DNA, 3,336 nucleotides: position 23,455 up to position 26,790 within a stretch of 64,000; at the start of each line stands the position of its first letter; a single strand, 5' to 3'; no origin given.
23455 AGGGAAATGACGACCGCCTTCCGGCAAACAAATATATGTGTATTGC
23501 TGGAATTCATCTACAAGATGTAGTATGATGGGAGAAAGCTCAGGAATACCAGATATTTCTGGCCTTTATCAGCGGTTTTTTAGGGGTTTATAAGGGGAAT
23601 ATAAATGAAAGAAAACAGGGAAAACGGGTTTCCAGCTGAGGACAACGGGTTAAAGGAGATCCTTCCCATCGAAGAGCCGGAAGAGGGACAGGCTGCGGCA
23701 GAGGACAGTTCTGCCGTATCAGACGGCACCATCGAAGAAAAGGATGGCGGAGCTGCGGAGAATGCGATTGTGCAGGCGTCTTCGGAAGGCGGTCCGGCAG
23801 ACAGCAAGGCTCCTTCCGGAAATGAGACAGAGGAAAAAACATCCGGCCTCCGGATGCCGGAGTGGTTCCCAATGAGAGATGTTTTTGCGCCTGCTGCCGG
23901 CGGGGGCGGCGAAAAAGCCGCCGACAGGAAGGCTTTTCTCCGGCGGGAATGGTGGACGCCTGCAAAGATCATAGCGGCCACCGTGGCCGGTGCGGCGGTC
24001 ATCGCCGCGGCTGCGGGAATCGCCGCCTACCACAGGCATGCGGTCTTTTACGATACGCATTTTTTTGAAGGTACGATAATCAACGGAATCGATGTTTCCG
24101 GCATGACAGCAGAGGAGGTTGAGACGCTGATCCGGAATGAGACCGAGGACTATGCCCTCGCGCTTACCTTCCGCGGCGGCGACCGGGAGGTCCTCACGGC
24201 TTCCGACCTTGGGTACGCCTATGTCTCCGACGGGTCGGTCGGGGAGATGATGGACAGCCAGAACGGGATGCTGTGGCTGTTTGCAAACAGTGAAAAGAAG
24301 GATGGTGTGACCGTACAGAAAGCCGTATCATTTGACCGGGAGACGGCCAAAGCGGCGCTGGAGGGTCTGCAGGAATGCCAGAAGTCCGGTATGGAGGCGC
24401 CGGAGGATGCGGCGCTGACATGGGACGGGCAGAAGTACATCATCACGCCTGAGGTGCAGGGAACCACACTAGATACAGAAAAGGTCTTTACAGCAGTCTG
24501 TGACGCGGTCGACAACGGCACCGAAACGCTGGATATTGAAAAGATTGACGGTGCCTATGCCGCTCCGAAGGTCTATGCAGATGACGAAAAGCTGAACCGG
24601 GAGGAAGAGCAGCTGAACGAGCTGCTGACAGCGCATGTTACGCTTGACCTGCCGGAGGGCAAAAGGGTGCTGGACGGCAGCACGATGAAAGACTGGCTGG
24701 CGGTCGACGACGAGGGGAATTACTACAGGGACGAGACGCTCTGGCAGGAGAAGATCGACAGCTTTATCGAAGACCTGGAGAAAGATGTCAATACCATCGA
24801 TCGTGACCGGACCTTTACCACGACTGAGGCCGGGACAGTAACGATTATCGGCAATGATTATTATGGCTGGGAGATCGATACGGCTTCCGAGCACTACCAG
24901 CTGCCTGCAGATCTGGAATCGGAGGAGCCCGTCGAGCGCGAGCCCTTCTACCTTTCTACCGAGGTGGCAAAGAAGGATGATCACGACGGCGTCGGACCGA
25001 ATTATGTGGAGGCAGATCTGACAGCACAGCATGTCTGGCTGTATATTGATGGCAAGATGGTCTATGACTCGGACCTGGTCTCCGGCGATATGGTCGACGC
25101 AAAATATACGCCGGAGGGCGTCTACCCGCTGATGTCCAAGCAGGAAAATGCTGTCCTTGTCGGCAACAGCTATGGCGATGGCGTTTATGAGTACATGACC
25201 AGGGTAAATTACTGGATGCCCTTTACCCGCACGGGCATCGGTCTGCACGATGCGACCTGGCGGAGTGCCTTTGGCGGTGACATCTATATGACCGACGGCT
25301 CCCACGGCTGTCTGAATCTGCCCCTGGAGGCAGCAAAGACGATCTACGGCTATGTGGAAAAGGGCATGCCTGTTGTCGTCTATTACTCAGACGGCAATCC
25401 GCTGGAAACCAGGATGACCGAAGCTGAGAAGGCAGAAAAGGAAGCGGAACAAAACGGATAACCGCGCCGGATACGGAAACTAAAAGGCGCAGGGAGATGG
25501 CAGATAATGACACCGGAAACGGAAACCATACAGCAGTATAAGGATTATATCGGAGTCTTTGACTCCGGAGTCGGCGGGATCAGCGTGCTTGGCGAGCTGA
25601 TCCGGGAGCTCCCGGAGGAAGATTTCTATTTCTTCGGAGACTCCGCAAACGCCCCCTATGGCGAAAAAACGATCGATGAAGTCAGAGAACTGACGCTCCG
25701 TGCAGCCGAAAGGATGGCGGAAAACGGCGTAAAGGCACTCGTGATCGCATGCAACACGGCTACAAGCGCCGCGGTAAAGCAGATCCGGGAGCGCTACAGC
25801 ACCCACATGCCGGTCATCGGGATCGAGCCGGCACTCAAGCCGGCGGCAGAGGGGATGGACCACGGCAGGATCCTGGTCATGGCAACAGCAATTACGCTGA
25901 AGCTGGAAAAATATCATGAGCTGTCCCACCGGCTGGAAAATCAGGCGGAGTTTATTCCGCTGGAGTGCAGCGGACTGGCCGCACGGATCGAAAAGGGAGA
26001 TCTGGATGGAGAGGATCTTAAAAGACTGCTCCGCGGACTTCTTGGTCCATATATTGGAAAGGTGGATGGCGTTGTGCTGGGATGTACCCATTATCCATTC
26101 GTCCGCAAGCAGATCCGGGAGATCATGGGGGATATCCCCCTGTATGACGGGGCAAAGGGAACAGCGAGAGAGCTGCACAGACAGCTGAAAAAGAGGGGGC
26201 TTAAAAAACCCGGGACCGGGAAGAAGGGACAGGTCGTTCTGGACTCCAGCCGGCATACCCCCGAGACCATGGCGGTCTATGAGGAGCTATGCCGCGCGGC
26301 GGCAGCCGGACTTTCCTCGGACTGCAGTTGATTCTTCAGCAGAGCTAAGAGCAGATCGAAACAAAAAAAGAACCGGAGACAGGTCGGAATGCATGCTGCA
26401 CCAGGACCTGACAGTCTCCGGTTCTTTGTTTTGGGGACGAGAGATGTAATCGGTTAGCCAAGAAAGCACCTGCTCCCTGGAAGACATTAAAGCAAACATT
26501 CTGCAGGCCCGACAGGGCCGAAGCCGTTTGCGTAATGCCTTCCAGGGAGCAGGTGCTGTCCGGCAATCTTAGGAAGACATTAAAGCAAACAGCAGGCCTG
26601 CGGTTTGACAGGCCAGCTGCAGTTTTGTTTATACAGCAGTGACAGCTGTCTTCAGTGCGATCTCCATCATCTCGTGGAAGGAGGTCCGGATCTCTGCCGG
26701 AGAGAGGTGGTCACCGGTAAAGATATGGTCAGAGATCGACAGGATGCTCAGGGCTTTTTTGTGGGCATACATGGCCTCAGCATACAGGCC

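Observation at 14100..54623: R1: a ~90-nt nested-hairpin repeat (3 full copies and a fragment) with covariation at three stem levels, at convergent gene ends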

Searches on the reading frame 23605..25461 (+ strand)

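Call 26: search_protein_families(library=pfam, proteins=[window:23605-25461:+])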
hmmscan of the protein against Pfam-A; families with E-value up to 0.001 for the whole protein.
window:23605-25461:+ (618 aa): 2 families
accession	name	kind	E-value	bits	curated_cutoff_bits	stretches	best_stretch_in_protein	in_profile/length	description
PF03734.19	YkuD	-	4.7e-19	69.8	23.4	1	466-592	2-146/146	L,D-transpeptidase catalytic domain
PF12229.13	PG_binding_4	-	4.1e-13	50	22.1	1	197-305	3-111/117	Putative peptidoglycan binding domain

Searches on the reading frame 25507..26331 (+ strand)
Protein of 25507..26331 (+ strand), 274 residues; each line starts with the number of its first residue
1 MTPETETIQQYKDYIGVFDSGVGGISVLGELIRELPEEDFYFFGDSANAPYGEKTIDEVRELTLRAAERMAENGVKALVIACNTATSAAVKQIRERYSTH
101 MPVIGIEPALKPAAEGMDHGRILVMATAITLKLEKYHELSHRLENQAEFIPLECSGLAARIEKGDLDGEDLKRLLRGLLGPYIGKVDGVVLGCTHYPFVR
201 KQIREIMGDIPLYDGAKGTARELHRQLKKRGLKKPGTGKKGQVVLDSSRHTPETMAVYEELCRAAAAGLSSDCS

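Call 11: search_protein_families(library=pfam, proteins=[window:25507-26331:+])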
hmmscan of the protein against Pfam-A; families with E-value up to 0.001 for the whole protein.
window:25507-26331:+ (274 aa): 1 family
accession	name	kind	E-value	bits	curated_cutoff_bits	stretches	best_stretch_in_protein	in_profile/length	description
PF01177.27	Asp_Glu_race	-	1.8e-20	74.1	31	1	45-222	35-210/211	Asp/Glu/Hydantoin racemase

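Call 43: find_encoding_contigs(protein=window:25507-26331:+, flank=1200, max_places=10)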
Protein window:25507-26331:+ (274 aa): 7 contigs read that carry it; 4 places shown.
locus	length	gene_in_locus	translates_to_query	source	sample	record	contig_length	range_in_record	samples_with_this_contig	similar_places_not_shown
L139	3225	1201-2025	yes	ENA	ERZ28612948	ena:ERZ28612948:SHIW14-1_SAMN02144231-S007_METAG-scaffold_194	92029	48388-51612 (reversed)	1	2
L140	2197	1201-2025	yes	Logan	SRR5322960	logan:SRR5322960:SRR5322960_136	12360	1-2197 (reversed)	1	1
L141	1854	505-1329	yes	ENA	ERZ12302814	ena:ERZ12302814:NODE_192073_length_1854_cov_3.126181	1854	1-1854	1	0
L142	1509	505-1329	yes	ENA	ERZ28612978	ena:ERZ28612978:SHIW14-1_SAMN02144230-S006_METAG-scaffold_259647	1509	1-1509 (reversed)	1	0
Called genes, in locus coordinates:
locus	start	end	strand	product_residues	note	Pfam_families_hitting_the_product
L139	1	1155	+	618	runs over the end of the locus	PF12229:PG_binding_4 (weak), PF03734:YkuD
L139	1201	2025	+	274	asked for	PF01177:Asp_Glu_race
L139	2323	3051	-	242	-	PF01048:PNP_UDP_1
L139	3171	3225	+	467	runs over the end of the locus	PF01841:Transglut_core (weak)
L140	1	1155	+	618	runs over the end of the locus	PF12229:PG_binding_4 (weak), PF03734:YkuD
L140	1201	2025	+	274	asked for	PF01177:Asp_Glu_race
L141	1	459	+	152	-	?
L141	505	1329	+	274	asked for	PF01177:Asp_Glu_race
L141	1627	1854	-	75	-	?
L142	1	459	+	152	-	?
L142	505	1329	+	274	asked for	PF01177:Asp_Glu_race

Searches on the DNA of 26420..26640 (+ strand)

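Call 21: search_rna_families(source=window, start=26420, end=26640, threshold=evalue, max_evalue=10, show_alignments=3)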
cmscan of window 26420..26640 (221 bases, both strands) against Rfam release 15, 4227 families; matches with E-value up to 10: 17.
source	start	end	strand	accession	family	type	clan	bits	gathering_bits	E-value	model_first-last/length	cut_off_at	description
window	26455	26565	+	RF04157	MIR9486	Gene; miRNA;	-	33.4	100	2.1e-05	1-119/119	no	MIR9486 microRNA precursor family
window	26457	26564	-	RF03941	mir-3158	Gene; miRNA;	-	33.2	97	0.00013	1-81/81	no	mir-3158 microRNA precursor family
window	26457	26564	+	RF00997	mir-942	Gene; miRNA;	-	29.5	100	0.0004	1-86/86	no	mir-942 microRNA precursor family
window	26458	26563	-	RF03591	mir-3117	Gene; miRNA;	-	26.3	80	0.0021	1-78/78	no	mir-3117 microRNA precursor family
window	26458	26564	-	RF01036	mir-567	Gene; miRNA;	-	25.1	90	0.0051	1-70/70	no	mir-567 microRNA precursor family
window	26467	26557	+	RF01901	mir-284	Gene; miRNA;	-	25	60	0.01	1-98/98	no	mir-284 microRNA precursor family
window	26465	26558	-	RF04243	MIR169_3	Gene; miRNA;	CL00098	23.5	70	0.024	1-109/109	no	MIR169_3 microRNA precursor family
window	26472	26550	-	RF03265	mir-1460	Gene; miRNA;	-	21.4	74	0.21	1-91/91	no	mir-1460 microRNA precursor family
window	26466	26556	-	RF03653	mir-971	Gene; miRNA;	-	20.3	53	0.068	1-77/77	no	mir-971 microRNA precursor family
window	26466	26554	+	RF04212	mir-8904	Gene; miRNA;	-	19.2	96.9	0.35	1-102/102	no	mir-8904 microRNA precursor family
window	26511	26602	-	RF00258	mir-130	Gene; miRNA;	-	18.4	40.6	0.28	1-83/83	no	mir-130 microRNA precursor family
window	26539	26612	+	RF03591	mir-3117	Gene; miRNA;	-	16.4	80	1.1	1-78/78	no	mir-3117 microRNA precursor family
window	26454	26566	+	RF03965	mir-8927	Gene; miRNA;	-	16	160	0.7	1-145/145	no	mir-8927 microRNA precursor family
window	26461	26561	+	RF04167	mir-1972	Gene; miRNA;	-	14.6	90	3.6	1-81/81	no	mir-1972 microRNA precursor family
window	26457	26560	-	RF02847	Ref64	Gene; sRNA;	-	14.4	44.3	4.8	1-69/69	no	Enterococcus sRNA 64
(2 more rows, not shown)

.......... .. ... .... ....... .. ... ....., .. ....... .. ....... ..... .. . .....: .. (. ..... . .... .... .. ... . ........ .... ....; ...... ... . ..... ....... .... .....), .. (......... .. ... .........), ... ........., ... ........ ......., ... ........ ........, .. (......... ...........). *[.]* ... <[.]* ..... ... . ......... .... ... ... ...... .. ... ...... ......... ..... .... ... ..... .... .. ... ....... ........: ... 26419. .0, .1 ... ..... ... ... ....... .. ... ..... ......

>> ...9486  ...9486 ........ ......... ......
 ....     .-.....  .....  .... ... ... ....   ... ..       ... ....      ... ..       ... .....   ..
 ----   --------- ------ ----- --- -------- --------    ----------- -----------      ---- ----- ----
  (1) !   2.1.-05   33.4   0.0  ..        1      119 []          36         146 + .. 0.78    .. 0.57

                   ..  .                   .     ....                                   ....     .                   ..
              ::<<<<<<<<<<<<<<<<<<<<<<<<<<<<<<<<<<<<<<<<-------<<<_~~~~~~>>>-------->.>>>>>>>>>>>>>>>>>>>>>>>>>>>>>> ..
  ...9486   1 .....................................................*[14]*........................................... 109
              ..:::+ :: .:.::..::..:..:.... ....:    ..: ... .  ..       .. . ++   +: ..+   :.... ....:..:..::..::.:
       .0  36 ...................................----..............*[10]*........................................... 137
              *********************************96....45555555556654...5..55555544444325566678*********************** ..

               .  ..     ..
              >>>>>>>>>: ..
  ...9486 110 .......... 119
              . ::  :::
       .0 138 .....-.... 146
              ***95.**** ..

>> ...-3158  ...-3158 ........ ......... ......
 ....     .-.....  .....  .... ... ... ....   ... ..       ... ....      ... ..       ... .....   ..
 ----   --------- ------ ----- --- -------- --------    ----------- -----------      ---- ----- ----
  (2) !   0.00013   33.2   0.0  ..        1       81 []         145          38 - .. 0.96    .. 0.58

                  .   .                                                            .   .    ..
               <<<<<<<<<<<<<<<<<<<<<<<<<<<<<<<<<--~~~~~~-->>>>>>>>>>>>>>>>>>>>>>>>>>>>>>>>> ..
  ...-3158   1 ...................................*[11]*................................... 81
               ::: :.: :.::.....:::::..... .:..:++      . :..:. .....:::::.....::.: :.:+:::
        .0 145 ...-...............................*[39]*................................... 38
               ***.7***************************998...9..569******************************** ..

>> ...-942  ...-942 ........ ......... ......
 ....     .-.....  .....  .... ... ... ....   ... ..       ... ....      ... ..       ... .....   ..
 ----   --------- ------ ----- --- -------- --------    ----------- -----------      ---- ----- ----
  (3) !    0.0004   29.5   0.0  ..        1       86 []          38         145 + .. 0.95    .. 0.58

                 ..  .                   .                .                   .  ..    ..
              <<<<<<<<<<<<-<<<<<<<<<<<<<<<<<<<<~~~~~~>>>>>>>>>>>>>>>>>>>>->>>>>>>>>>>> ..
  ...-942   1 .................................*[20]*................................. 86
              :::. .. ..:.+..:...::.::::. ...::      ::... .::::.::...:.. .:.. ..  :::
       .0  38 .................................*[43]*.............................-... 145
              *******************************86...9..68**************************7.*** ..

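Call 77: search_dna_similar(query=window:26440-26600:+, collection=plasmids, mode=distant, max_evalue=0.01, max_rows=10)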
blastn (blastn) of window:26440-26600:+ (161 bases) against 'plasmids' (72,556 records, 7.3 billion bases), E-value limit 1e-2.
No match.

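Call 78: search_dna_similar(query=window:26440-26600:+, collection=phages, mode=distant, max_evalue=0.01, max_rows=10)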
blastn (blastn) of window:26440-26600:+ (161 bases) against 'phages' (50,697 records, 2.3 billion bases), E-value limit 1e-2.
No match.
